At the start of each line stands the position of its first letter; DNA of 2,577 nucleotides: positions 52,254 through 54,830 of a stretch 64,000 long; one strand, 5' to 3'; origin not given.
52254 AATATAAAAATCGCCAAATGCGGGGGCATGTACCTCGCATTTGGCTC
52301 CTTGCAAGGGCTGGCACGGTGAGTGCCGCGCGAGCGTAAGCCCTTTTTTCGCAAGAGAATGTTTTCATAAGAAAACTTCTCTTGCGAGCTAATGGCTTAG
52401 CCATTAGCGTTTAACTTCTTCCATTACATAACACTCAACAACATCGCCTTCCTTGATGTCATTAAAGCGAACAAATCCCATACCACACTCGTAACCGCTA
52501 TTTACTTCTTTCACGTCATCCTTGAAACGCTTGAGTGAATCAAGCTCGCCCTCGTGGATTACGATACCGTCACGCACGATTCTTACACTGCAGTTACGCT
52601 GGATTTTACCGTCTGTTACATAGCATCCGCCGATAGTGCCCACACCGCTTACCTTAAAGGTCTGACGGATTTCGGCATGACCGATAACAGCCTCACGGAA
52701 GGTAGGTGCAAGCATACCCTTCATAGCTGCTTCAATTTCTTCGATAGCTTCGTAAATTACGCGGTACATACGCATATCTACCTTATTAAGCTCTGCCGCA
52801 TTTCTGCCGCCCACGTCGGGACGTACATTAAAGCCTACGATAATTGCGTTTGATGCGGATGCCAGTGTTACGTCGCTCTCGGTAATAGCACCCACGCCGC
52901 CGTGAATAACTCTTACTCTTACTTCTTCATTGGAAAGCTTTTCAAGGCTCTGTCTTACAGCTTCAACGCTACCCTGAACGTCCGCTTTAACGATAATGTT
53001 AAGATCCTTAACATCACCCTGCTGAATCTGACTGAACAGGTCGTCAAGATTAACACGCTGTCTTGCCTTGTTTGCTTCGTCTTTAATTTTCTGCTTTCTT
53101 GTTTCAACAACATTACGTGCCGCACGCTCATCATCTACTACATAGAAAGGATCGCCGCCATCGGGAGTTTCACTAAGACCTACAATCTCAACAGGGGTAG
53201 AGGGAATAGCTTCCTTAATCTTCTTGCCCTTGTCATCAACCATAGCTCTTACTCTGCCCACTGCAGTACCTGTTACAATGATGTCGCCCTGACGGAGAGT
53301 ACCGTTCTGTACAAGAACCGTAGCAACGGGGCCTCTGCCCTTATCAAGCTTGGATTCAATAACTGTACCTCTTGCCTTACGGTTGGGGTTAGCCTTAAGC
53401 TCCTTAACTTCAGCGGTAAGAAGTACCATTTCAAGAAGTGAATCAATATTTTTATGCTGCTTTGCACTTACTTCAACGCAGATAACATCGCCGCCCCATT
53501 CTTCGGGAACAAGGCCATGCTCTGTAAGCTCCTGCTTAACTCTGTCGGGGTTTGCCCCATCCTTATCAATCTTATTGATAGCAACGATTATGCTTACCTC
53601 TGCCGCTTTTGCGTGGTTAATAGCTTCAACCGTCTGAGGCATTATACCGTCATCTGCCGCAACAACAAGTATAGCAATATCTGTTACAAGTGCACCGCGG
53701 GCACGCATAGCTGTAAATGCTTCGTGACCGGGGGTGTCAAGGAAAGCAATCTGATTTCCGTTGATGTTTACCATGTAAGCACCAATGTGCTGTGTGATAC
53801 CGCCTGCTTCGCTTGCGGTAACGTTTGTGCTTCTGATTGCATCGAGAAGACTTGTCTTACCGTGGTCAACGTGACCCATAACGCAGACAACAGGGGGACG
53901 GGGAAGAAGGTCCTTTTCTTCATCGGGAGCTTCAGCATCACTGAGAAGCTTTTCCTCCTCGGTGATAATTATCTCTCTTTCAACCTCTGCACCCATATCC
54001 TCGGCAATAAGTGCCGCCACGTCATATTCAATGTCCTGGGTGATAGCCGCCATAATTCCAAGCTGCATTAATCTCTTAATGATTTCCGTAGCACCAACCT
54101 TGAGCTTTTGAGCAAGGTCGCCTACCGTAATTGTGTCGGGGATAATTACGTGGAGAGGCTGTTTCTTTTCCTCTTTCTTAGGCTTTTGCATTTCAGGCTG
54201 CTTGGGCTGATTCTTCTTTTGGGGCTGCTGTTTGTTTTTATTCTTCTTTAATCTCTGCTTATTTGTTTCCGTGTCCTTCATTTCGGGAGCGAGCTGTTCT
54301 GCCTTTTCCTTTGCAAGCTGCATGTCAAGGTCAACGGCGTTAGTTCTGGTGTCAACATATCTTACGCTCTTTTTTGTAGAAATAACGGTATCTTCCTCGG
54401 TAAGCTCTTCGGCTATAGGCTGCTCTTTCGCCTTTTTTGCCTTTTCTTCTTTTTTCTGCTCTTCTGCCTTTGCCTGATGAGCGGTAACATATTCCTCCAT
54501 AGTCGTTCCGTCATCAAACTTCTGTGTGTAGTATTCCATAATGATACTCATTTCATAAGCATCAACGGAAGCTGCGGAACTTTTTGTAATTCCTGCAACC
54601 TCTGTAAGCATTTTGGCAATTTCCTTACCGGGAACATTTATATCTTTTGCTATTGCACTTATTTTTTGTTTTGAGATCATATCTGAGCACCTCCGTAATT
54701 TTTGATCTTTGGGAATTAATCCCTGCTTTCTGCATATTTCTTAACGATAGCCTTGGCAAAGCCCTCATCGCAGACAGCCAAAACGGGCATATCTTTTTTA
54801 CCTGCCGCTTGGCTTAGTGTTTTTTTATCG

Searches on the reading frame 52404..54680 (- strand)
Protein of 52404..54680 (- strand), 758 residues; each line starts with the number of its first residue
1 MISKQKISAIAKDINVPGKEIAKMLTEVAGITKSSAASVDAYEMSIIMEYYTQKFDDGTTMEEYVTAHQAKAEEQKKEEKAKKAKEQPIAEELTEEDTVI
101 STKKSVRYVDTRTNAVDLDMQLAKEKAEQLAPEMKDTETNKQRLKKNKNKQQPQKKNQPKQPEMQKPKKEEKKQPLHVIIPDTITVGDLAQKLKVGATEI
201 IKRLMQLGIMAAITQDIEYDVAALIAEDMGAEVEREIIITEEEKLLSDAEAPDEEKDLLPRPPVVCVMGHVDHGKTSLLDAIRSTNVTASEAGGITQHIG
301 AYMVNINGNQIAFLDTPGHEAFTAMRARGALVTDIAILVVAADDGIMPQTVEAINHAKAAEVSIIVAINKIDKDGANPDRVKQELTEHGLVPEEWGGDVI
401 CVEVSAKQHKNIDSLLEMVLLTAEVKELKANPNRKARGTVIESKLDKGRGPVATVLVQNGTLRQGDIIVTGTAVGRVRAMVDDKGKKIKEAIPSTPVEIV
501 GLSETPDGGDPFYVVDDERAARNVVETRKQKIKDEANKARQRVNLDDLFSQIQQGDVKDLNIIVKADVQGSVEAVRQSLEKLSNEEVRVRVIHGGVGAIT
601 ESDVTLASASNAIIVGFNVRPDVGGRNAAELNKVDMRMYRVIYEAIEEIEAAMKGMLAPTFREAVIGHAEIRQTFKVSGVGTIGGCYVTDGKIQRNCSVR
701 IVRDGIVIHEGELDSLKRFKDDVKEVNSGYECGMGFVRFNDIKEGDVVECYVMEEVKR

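Call 59: search_protein_families(library=pfam, proteins=[window:52404-54680:-], max_evalue=0.00001)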
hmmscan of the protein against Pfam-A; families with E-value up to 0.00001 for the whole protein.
window:52404-54680:- (758 aa): 7 families
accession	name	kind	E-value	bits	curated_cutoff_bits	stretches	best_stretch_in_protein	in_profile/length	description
PF11987.13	IF-2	-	2.5e-45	153.6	27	1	535-650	2-117/117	Translation-initiation factor 2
PF00009.33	GTP_EFTU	-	2e-34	119.3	26.5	1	265-420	6-183/188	Elongation factor Tu GTP binding domain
PF22042.2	EF-G_D2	-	9.6e-32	109.4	27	1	435-515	1-84/84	Elongation factor G domain 2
PF04760.21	IF2_N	-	5e-21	74.7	25.3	1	181-232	1-53/53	Translation initiation factor IF-2, N-terminal region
PF01926.29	MMR_HSR1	-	3.1e-11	43.8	21.9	1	265-370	2-113/113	50S ribosome-binding GTPase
PF03144.31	GTP_EFTU_D2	-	2.9e-06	28.1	30.3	0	681-748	1-72/73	Elongation factor Tu domain 2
PF00071.28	Ras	-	3.8e-06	27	21.6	0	266-420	3-157/162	Ras family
